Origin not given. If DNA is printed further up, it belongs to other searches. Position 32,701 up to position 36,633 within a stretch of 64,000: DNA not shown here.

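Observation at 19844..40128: Candidate novel envelope system: a 20-kb co-directional block combining a motor-atypical type IV filament machine with giant lipoproteins, a PG-anchoring lipoprotein and an EF-G-like GTPase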

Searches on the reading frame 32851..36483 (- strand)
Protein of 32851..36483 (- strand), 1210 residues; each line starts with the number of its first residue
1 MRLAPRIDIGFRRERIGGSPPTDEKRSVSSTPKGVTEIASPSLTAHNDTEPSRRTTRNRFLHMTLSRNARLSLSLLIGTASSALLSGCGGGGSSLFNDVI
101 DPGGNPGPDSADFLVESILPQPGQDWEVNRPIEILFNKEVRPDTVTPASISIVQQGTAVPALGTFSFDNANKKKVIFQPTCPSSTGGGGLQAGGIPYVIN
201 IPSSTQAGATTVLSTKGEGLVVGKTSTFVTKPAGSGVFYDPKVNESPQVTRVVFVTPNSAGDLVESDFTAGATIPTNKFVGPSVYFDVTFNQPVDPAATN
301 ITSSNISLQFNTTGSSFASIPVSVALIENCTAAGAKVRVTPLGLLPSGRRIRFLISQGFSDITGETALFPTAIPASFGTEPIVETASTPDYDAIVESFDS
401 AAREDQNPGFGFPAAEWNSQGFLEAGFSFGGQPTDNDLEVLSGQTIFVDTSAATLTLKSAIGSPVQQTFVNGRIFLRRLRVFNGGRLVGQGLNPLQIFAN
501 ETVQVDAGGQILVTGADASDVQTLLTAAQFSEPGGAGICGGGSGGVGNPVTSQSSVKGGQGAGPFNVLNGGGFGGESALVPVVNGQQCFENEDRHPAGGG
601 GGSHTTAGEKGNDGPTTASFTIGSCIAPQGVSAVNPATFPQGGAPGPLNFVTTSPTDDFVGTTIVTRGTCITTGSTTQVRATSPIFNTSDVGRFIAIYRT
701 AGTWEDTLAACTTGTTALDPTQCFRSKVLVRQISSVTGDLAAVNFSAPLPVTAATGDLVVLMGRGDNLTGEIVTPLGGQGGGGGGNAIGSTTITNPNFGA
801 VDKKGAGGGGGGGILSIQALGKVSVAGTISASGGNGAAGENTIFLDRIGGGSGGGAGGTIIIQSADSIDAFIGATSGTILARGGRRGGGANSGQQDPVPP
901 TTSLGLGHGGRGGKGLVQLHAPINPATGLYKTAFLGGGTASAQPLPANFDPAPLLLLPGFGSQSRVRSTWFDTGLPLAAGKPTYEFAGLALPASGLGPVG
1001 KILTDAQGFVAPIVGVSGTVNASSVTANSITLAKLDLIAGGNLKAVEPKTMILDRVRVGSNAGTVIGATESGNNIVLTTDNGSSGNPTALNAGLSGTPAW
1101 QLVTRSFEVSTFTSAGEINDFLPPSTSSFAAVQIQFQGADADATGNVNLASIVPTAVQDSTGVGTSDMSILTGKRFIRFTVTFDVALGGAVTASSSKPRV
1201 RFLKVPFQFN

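Call 5: search_protein_families(library=pfam, proteins=[window:32851-36483:-], max_evalue=0.1)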
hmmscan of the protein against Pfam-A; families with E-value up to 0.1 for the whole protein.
window:32851-36483:- (1210 aa): 1 family
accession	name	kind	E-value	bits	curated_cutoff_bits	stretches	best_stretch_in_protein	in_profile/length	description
PF13205.12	Big_5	-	2.7e-08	34.9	23.6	1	114-180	6-70/105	Bacterial Ig-like domain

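Call 15: find_homologous_proteins(query=window:32851-36297:-, max_evalue=0.001)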
Query window:32851-36297:- (1148 aa): 17 proteins with E <= 0.001 among 8000 candidates.
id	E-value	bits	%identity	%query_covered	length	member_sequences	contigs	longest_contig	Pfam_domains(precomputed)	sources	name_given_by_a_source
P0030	0.0e+0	2410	96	100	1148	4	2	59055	PF13205.13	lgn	-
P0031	0.0e+0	1366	58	97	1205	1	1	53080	PF13205.13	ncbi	-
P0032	0.0e+0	1119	52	97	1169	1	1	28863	PF13205.13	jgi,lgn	jgi:hypothetical protein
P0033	0.0e+0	1072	49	100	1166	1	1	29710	-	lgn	-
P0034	0.0e+0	1059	51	97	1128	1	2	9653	-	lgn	-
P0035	0.0e+0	1042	49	97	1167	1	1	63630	-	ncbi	ncbi:MAG: hypothetical protein ACKVS6_14600 [Planctomycetota bacterium]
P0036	0.0e+0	1033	49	97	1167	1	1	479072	PF13205.13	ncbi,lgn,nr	ncbi:MAG: Ig-like domain-containing protein [Planctomycetes bacterium]|nr:Ig-like domain-containing 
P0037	5.3e-297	1007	48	99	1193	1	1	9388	PF13205.13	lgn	-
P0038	7.7e-290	983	85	48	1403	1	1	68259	PF14312.13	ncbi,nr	ncbi:MAG: FG-GAP repeat protein [Planctomycetes bacterium]|nr:FG-GAP repeat protein [Planctomycetota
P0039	2.3e-283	961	48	98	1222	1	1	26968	-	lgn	-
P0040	3.1e-281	954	47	99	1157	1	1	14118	PF13205.13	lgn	-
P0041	8.4e-270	916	47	100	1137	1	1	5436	PF13205.13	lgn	-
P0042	4.8e-83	298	30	49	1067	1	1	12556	PF13205.13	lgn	-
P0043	1.3e-71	260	33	40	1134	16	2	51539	-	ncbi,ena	-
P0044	7.0e-68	248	30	48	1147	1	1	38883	-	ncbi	ncbi:MAG: hypothetical protein WD226_04230 [Planctomycetota bacterium]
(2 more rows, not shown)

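Call 16: find_encoding_contigs(protein=P0036, flank=10000, max_places=2)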
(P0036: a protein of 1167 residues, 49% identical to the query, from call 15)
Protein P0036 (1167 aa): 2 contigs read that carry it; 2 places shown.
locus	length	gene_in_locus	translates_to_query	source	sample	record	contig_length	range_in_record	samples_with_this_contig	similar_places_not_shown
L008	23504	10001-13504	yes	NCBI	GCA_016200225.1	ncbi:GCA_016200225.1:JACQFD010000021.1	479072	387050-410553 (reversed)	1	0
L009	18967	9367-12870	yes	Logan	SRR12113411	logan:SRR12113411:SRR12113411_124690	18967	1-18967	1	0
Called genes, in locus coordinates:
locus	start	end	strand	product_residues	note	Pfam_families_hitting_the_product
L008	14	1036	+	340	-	PF01408:GFO_IDH_MocA, PF22725:GFO_IDH_MocA_C3, PF02894:GFO_IDH_MocA_C (faint)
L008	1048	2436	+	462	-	PF02729:OTCace_N, PF00185:OTCace, PF02748:PyrI_C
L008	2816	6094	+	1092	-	-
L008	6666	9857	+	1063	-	-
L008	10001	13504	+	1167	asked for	PF13205:Big_5 (weak)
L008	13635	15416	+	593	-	-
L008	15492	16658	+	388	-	PF06750:A24_N_bact, PF01478:Peptidase_A24 (weak)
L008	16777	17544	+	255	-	PF00691:OmpA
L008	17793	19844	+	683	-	PF00009:GTP_EFTU, PF22042:EF-G_D2, PF14492:EFG_III, PF03764:EFG_IV, PF00679:EFG_C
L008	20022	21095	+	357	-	PF00437:T2SSE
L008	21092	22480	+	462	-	PF00437:T2SSE (weak)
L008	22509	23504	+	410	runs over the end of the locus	PF28597:T2SSF_N, PF00482:T2SSF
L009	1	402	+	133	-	?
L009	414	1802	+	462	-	PF02729:OTCace_N, PF00185:OTCace, PF02748:PyrI_C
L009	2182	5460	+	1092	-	-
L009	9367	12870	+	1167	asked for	PF13205:Big_5 (weak)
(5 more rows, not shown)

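Call 17: find_encoding_contigs(protein=P0044, flank=10000, max_places=2)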
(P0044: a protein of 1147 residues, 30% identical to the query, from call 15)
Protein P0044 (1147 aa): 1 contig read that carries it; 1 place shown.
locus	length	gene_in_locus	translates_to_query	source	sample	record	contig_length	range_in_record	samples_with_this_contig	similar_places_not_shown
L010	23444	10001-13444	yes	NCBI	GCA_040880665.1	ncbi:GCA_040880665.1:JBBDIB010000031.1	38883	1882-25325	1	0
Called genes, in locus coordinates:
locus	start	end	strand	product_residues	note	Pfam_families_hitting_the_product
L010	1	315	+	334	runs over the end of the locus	PF01018:GTP1_OBG, PF01926:MMR_HSR1, PF02421:FeoB_N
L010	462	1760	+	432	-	PF00437:T2SSE, PF25199:nSTAND_NTPase5 (weak)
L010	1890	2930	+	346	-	PF17820:PDZ_6 (weak)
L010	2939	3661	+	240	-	PF03309:Pan_kinase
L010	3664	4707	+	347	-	PF01926:MMR_HSR1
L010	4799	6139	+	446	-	PF02729:OTCace_N, PF00185:OTCace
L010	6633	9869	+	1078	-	-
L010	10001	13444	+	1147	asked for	-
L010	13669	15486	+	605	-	PF13205:Big_5 (faint)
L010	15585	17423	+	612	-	-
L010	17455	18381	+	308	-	PF06750:A24_N_bact, PF01478:Peptidase_A24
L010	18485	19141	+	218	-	PF00691:OmpA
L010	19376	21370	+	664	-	PF00009:GTP_EFTU, PF01926:MMR_HSR1 (faint), PF22042:EF-G_D2 (weak), PF14492:EFG_III, PF03764:EFG_IV, PF00679:EFG_C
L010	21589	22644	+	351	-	PF00437:T2SSE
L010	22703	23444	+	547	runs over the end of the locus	PF05157:MshEN, PF00437:T2SSE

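Call 18: find_encoding_contigs(protein=P0043, flank=10000, max_places=2)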
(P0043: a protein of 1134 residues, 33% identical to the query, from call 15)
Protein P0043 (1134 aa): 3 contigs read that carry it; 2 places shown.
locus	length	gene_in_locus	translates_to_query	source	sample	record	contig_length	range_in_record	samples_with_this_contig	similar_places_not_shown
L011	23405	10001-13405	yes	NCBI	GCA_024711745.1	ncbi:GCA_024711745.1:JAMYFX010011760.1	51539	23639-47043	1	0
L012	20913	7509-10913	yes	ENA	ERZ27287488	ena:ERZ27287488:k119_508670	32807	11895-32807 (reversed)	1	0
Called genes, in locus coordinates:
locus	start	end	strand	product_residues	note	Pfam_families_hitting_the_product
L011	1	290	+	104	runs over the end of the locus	PF00829:Ribosomal_L21p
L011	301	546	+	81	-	PF01016:Ribosomal_L27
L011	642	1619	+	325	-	PF01018:GTP1_OBG, PF01926:MMR_HSR1, PF02421:FeoB_N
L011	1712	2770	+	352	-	PF00595:PDZ (faint), PF17820:PDZ_6 (weak)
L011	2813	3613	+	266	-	PF03309:Pan_kinase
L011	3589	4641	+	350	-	PF10396:TrmE_N (weak), PF01926:MMR_HSR1, PF02421:FeoB_N (weak)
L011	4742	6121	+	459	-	PF02729:OTCace_N, PF00185:OTCace, PF02748:PyrI_C (weak)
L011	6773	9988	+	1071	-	-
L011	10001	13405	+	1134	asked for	-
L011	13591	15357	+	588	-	PF13205:Big_5 (faint)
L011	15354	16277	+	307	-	PF06750:A24_N_bact, PF01478:Peptidase_A24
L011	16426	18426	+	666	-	PF00009:GTP_EFTU, PF01926:MMR_HSR1 (weak), PF22042:EF-G_D2, PF14492:EFG_III, PF03764:EFG_IV, PF00679:EFG_C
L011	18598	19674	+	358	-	PF00437:T2SSE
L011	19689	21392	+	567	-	PF05157:MshEN, PF00437:T2SSE, PF13191:AAA_16 (weak)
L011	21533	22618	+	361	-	PF00482:T2SSF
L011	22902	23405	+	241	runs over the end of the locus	PF07963:N_methyl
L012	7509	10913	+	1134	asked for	-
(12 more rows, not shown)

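Call 22: search_protein_families(library=ncbifam, proteins=[window:32851-36297:-], max_evalue=0.001)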
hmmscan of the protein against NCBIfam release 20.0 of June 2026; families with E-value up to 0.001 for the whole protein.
window:32851-36297:- (1148 aa): 0 families

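Call 24: find_related_loci(query=A2, collection=genome_contigs, flank=10000)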
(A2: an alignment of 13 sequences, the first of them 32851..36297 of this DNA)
Query A2 (1148 aa) in genome_contigs; peptide patterns used: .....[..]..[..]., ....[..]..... (x = any residue, [..] = any of these).
600 stretches matched a pattern (row limit reached: there are more); 8 encode a relative of the query (tblastn E <= 1e-3); 8 distinct loci.
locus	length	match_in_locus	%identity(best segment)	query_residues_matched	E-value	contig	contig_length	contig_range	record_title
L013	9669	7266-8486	32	64-438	2e-43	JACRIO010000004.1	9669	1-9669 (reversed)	MAG: Planctomycetota bacterium isolate NC_groundwater_1805_Pr3_B-0.1um_71_11 SR-2_scaffold_141_80880, whole genome shotg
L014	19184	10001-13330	33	51-1147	4e-42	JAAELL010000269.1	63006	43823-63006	MAG: bacterium isolate Bpl_4 BplG_CONTIG2823527, whole genome shotgun sequence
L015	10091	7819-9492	30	5-515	4e-36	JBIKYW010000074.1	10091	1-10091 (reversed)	MAG: Planctomycetota bacterium isolate ME2015-10-18_3300034355_group6_bin140 Rohwer_bin1769_scaffold_3563_c1, whole geno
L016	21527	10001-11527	28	3-520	1e-29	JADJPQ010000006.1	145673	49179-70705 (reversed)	MAG: Planctomycetota bacterium isolate Fred_18-Q3-R57-64_BATAC.530 tig00006169-10-1455690, whole genome shotgun sequence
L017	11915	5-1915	33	380-1147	1e-12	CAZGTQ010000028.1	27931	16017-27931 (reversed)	MAG TPA_asm: uncultured Planctomycetaceae bacterium isolate binchicken_co31_237 genome assembly, contig: k141_1670796, w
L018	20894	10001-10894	29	209-502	3e-12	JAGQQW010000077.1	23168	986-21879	MAG: Planctomycetota bacterium isolate HKST-UBA76 NODE_77_length_23197_cov_3.450779, whole genome shotgun sequence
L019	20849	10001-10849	31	226-502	4e-12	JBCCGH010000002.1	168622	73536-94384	MAG: Planctomycetota bacterium isolate P01_B01_bin.39 k141_434608_length_168622_cov_19.3761, whole genome shotgun sequen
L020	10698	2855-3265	42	764-932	1e-7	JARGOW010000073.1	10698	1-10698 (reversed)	MAG: Planctomycetota bacterium isolate bin_ji_oxhcr1.006 NODE_2140_length_10698_cov_4.233299, whole genome shotgun seque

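Call 34: find_homologous_proteins(query=L011:19689-21392:+, max_evalue=1e-60)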
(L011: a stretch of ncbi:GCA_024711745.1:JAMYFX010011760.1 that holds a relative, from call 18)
Query L011:19689-21392:+ (567 aa): 8000 proteins with E <= 1e-60 among 8000 candidates; the best 120 are listed.
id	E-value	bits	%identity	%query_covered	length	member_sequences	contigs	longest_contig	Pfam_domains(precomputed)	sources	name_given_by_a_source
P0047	0.0e+0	1152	93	99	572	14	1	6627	PF05157.21,PF00437.27,PF13191.13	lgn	-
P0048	0.0e+0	1055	85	100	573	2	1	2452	PF05157.21,PF00437.27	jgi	-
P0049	5.4e-296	1000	81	100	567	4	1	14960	PF05157.21,PF00437.27,PF13191.13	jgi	jgi:type IV pilus assembly protein PilB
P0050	3.3e-281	952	78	98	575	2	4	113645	PF05157.21,PF00437.27,PF13191.13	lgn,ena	-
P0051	2.6e-279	945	77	98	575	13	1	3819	PF05157.21,PF00437.27,PF13191.13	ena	-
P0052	1.4e-277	940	75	98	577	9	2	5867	PF05157.21,PF00437.27,PF13191.13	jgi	jgi:type IV pilus assembly protein PilB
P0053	3.1e-267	906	78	91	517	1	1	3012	PF05157.21,PF00437.27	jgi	-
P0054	1.8e-213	728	59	98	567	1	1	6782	PF05157.21,PF00437.27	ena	-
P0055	6.6e-213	726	58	98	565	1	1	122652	PF05157.21,PF00437.27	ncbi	ncbi:MAG: GspE/PulE family protein [Planctomycetota bacterium]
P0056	8.3e-213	726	58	98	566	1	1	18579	PF05157.21,PF00437.27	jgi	-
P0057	1.2e-211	722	59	98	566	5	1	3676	PF05157.21,PF00437.27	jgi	-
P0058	1.6e-211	722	58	99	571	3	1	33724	PF05157.21,PF00437.27,PF25199.2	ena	-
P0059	2.6e-210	718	56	98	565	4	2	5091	PF05157.21,PF00437.27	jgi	jgi:type IV pilus assembly protein PilB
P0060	2.6e-210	718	59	99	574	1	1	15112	PF05157.21,PF00437.27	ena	-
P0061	8.1e-210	716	58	98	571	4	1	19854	PF05157.21,PF00437.27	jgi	jgi:type IV pilus assembly protein PilB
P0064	2.8e-209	714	56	98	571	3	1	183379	PF05157.21,PF00437.27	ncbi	-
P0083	4.4e-207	707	57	98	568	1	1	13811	PF05157.21,PF00437.27,PF25199.2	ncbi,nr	ncbi:MAG: Flp pilus assembly complex ATPase component TadA [Planctomycetes bacterium]|nr:Flp pilus a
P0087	1.8e-206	705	58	98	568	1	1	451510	PF05157.21,PF00437.27,PF25199.2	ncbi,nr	ncbi:MAG: Flp pilus assembly complex ATPase component TadA [Planctomycetes bacterium]|nr:Flp pilus a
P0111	7.3e-205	700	57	98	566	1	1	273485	PF05157.21,PF00437.27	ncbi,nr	ncbi:MAG: Flp pilus assembly complex ATPase component TadA [Planctomycetes bacterium]|nr:Flp pilus a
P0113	8.1e-205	700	56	98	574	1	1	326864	PF05157.21,PF00437.27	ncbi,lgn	-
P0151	1.4e-202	692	56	98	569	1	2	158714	PF05157.21,PF00437.27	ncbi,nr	ncbi:MAG: Flp pilus assembly complex ATPase component TadA [Planctomycetes bacterium]|nr:Flp pilus a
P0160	4.2e-202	691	55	98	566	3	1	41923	PF05157.21,PF00437.27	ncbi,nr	ncbi:MAG: Flp pilus assembly complex ATPase component TadA [Planctomycetes bacterium]|nr:Flp pilus a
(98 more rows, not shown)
